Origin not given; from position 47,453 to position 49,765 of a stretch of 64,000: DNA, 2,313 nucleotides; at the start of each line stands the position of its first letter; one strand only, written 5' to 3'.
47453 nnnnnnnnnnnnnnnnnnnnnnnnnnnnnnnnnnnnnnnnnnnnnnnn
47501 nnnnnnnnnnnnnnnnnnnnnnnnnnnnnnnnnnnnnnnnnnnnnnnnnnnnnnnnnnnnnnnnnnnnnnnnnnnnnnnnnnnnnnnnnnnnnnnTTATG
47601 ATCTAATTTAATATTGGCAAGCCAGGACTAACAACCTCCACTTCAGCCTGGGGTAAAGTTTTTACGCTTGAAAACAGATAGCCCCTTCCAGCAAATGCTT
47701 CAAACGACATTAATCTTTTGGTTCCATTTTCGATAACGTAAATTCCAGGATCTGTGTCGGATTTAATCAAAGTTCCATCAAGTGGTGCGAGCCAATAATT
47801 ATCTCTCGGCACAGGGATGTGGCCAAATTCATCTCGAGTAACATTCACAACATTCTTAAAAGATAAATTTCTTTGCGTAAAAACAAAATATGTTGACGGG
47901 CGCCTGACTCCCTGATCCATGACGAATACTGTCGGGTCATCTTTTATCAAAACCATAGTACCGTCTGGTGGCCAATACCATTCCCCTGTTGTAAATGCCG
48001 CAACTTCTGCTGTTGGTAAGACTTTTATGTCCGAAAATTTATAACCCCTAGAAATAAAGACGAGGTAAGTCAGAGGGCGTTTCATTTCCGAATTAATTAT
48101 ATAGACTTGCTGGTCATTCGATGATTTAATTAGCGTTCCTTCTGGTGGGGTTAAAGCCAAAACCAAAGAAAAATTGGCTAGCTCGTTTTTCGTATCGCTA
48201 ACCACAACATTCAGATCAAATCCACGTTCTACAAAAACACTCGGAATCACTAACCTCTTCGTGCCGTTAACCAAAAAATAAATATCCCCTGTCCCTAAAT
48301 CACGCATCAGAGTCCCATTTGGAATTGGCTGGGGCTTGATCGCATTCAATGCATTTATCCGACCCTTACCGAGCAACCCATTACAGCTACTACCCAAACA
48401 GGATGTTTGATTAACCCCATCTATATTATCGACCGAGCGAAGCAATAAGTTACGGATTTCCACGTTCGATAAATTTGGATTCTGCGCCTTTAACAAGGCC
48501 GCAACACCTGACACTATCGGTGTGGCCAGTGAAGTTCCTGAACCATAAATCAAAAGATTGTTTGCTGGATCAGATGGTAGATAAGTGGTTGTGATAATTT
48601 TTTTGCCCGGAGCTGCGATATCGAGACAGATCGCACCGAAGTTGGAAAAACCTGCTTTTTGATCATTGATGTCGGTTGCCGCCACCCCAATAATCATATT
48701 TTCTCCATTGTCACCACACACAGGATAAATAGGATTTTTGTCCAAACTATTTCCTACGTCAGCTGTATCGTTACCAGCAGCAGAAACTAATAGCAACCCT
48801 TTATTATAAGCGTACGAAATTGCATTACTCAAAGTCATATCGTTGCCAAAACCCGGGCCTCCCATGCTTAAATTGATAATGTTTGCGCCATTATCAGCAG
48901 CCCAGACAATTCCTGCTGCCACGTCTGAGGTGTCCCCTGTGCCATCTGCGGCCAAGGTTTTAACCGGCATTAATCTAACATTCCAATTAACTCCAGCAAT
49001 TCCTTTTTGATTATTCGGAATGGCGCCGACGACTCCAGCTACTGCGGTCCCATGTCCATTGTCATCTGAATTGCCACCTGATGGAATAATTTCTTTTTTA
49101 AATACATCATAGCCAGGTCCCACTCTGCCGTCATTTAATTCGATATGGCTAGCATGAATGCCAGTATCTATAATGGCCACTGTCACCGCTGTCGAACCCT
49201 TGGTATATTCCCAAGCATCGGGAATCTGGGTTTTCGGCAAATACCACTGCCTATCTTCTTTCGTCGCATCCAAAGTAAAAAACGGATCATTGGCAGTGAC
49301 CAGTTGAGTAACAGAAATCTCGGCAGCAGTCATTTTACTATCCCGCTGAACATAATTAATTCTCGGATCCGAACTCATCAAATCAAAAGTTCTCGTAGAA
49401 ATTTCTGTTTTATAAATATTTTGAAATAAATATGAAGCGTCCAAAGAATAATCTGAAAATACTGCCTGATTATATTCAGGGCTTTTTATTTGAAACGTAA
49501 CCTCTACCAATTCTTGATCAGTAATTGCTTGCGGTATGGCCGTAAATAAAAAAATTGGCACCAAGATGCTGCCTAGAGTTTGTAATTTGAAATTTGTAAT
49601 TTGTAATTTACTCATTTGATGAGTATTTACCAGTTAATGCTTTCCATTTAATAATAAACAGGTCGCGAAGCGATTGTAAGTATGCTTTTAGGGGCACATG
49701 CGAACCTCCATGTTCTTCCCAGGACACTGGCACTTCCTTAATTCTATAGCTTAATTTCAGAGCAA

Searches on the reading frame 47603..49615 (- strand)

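Call 3: search_protein_families(library=pfam, proteins=[window:47603-49615:-], max_evalue=0.01)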
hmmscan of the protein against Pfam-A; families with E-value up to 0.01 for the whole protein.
window:47603-49615:- (670 aa): 1 family
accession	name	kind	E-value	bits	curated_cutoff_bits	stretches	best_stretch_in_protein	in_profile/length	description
PF00082.27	Peptidase_S8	-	3.6e-51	174.6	21.8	1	143-397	3-275/288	Subtilase family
